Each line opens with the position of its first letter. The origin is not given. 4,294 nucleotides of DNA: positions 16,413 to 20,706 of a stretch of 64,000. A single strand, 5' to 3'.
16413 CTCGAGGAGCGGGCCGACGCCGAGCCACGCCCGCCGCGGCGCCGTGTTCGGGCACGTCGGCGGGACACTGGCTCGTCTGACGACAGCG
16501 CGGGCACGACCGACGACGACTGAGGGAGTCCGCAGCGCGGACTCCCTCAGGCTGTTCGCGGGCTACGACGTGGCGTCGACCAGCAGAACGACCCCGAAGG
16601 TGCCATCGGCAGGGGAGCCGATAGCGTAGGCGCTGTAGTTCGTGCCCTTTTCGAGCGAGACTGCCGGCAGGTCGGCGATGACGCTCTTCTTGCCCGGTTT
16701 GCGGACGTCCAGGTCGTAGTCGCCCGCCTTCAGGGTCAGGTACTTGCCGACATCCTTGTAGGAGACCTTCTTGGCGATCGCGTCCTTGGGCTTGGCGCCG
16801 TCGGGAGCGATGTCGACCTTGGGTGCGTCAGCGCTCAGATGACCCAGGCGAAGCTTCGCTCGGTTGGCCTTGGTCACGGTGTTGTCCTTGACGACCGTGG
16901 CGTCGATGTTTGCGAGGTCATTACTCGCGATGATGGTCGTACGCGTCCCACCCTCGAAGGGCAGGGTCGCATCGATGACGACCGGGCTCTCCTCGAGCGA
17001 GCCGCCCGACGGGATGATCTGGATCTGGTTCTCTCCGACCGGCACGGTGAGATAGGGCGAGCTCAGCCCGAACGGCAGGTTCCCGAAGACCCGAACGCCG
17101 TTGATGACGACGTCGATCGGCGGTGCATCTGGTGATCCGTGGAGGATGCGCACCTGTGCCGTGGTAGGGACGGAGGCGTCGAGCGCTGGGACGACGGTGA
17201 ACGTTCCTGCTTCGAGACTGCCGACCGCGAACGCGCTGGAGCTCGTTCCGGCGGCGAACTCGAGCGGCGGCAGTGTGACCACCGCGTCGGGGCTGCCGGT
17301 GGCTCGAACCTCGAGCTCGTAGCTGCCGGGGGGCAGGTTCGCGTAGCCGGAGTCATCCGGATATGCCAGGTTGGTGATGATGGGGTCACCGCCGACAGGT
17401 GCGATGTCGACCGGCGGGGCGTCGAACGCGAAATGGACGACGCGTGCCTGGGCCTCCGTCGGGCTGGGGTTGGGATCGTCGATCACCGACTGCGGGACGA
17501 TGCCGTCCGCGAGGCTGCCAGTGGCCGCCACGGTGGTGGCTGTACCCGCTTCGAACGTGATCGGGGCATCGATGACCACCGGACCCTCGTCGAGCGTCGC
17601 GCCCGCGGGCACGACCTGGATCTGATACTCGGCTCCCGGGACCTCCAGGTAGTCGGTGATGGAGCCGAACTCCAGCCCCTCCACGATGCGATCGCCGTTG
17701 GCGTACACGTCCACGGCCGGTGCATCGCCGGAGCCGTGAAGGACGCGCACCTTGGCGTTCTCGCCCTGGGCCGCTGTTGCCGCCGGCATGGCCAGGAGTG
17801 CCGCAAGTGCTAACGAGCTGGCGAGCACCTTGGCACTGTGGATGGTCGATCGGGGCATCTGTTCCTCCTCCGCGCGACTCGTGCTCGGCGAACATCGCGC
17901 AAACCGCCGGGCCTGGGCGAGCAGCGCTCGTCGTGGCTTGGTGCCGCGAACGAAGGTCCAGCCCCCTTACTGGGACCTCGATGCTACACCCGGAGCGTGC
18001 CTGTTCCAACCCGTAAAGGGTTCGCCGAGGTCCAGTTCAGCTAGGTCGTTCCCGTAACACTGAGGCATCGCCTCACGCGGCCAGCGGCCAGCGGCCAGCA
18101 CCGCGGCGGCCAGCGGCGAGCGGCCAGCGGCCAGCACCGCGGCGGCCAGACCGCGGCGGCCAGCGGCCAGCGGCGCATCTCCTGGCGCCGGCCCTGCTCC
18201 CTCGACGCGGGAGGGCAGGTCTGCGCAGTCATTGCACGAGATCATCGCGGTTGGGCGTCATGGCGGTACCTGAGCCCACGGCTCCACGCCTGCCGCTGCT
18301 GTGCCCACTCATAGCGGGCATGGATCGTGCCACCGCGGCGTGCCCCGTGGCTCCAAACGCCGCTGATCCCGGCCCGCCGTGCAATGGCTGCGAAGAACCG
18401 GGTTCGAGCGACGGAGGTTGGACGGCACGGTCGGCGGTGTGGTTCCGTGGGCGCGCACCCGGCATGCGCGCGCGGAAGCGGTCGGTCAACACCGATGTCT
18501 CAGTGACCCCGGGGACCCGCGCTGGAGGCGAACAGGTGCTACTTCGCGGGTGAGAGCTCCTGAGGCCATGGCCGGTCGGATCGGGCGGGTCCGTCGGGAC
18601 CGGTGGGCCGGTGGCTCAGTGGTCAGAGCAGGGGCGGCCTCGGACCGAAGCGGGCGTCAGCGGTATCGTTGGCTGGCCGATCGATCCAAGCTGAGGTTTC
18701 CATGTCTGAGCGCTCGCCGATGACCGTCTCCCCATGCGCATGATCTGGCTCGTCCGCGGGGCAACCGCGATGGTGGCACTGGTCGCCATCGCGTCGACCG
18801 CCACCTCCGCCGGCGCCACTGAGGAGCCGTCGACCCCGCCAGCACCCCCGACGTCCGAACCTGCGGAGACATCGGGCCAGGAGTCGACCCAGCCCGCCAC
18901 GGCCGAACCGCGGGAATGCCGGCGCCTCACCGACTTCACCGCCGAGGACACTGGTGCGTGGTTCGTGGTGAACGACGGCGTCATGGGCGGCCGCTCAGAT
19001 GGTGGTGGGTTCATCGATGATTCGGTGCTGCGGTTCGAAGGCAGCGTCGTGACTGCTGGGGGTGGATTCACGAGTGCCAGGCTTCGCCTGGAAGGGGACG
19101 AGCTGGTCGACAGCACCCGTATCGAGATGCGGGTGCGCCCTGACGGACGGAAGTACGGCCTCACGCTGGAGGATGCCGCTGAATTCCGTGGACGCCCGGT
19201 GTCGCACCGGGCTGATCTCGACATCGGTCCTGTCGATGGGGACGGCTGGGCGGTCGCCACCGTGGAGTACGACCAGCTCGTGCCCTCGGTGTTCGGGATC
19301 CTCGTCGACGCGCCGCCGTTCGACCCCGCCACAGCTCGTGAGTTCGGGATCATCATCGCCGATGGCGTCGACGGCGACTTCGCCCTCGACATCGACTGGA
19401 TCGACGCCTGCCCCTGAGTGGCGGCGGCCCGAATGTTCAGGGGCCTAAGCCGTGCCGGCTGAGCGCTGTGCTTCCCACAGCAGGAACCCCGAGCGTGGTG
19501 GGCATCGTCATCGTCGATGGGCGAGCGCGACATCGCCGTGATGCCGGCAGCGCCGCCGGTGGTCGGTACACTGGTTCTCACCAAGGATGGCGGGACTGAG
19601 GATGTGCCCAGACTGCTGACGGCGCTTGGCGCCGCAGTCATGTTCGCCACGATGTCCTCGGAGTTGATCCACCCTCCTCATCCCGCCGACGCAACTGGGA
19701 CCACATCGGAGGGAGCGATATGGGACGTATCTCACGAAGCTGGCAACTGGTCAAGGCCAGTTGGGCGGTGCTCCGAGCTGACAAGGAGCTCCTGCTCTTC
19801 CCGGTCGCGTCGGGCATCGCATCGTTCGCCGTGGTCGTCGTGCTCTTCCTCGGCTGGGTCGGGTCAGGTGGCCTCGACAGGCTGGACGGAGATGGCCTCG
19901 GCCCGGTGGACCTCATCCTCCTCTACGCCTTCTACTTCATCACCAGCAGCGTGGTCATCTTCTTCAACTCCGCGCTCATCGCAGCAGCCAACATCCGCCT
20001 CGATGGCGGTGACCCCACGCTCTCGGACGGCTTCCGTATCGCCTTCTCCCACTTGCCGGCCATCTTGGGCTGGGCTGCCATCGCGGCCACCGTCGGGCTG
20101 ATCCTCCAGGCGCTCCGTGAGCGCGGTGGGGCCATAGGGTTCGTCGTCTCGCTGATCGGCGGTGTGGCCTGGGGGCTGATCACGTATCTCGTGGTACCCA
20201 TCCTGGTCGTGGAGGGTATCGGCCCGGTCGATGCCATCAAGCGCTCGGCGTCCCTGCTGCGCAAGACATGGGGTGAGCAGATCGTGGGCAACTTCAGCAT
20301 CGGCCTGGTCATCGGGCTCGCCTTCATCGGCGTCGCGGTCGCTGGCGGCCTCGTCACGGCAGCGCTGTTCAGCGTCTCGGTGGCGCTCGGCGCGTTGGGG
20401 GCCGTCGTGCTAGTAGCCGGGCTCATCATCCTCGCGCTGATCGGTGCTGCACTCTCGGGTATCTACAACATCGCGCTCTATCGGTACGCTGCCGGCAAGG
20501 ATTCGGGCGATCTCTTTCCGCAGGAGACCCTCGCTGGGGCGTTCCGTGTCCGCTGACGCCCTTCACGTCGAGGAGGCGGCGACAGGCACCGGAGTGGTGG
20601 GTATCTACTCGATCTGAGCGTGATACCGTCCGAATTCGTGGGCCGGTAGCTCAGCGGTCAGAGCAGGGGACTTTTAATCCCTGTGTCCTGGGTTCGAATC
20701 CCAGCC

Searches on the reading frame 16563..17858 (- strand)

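Call 38: search_protein_families(library=pfam, max_evalue=0.0001, proteins=[window:16563-17858:-])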
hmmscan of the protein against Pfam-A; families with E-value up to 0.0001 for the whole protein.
window:16563-17858:- (431 aa): 1 family
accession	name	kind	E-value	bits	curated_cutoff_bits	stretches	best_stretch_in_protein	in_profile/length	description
PF14344.12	DUF4397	-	4.5e-82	272.9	30.6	4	35-153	1-119/119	Domain of unknown function (DUF4397)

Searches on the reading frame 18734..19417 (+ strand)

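Call 38: search_protein_families(library=pfam, max_evalue=0.0001, proteins=[window:18734-19417:+])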
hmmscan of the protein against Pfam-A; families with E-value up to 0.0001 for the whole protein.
window:18734-19417:+ (227 aa): 1 family
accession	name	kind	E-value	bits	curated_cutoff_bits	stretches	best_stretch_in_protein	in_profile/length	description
PF08547.18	CIA30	-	5.8e-24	85.3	24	1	68-220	3-157/157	Complex I intermediate-associated protein 30 (CIA30)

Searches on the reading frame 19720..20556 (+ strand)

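Call 38: search_protein_families(library=pfam, max_evalue=0.0001, proteins=[window:19720-20556:+])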
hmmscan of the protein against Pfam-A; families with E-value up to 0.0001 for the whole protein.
window:19720-20556:+ (278 aa): 2 families
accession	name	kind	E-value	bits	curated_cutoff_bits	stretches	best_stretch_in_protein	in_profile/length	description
PF19656.5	DUF6159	-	2.5e-57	194.5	27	1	65-263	4-203/204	Family of unknown function (DUF6159)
PF24400.1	DUF7544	-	2.7e-07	30.6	27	1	104-243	120-270/302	Family of unknown function (DUF7544)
